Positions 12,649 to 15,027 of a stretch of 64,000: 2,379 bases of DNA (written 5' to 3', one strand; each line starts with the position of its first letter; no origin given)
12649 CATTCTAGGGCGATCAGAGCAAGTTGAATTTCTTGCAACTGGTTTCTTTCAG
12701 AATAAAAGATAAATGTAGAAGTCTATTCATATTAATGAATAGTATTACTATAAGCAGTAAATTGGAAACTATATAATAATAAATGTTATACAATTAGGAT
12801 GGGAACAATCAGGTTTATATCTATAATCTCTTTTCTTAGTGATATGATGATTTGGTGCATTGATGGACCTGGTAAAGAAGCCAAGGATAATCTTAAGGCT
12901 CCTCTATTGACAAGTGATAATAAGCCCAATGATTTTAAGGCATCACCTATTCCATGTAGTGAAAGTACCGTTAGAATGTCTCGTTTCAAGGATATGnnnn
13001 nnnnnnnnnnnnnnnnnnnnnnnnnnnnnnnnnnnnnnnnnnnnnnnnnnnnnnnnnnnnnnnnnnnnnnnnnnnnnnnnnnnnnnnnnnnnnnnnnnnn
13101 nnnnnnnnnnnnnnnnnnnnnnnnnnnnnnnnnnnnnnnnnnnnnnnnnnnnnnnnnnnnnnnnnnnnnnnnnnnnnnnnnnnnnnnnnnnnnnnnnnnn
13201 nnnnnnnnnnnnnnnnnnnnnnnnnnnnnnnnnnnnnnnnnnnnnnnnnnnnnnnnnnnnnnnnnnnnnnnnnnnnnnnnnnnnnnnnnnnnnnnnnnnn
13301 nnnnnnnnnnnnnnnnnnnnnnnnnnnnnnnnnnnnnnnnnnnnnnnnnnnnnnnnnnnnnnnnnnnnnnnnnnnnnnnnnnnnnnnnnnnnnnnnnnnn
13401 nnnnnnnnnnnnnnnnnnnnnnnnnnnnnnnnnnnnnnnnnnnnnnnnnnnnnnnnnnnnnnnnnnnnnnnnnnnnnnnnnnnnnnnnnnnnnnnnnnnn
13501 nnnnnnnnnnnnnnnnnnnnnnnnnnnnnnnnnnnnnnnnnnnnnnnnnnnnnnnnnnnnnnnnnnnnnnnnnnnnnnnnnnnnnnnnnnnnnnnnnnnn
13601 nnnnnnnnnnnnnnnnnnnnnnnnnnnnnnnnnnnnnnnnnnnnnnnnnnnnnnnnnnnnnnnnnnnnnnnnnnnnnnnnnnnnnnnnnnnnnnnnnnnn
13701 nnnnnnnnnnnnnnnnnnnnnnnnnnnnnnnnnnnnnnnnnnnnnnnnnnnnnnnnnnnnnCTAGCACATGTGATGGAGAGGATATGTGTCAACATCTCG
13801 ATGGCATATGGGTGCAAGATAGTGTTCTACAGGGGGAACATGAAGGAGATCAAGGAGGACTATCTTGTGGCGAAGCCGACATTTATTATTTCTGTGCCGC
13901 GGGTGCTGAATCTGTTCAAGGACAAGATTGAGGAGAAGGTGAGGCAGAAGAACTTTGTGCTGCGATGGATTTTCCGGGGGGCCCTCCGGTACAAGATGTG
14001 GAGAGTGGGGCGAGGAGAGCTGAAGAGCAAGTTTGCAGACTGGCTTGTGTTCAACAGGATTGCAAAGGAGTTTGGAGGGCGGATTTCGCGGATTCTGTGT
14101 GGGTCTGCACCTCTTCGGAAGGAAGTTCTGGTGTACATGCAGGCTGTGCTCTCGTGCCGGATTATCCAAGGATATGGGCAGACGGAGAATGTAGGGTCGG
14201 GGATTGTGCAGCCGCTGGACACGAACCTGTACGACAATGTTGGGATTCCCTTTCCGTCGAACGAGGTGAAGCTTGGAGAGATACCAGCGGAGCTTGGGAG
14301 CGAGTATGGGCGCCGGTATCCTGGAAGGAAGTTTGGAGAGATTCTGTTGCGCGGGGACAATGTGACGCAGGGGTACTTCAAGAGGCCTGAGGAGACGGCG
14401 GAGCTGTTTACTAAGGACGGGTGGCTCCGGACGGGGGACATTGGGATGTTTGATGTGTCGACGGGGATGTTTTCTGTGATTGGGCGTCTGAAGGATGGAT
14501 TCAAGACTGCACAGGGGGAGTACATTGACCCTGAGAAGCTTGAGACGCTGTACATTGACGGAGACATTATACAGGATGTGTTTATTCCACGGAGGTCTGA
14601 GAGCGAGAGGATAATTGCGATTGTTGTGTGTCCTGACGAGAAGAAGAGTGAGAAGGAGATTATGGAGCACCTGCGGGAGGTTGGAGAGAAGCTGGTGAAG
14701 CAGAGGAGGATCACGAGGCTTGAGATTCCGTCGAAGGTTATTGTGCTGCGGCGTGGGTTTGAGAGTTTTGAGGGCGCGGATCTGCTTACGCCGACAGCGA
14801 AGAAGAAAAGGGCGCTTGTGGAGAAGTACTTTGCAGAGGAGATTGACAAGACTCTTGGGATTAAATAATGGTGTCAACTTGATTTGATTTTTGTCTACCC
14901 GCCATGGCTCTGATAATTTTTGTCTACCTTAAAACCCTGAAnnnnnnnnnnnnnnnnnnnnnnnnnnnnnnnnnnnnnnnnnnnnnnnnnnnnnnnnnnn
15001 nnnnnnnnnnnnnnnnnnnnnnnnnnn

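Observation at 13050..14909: Acyl-CoA synthetase core is a GC-rich, CGN/GGG-codon compositional island within a mid-GC locus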

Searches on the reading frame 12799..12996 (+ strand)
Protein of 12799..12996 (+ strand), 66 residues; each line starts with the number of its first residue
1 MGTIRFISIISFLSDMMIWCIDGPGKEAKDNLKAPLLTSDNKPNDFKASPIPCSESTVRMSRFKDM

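Call 42: search_protein_families(library=pfam, proteins=[window:12799-12996:+], max_evalue=0.1)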
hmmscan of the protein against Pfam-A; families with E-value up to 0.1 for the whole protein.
window:12799-12996:+ (66 aa): 0 families

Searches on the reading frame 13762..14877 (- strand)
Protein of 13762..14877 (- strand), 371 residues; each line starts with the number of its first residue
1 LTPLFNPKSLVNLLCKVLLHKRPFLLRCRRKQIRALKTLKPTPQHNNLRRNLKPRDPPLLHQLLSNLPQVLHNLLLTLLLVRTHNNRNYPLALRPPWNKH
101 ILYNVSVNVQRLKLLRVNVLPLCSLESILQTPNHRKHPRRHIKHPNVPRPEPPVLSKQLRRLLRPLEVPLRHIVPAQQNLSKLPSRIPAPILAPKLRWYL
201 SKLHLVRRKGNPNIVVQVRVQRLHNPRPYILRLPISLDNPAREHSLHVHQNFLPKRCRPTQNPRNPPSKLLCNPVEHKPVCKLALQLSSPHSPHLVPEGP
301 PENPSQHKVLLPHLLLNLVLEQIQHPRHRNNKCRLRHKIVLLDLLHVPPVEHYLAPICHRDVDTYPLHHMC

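Call 42: search_protein_families(library=pfam, proteins=[window:13762-14877:-, window:13860-14849:-], max_evalue=0.1)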
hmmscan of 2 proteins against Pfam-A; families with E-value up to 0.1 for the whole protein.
window:13762-14877:- (371 aa): 0 families

window:13860-14849:- (329 aa): 0 families
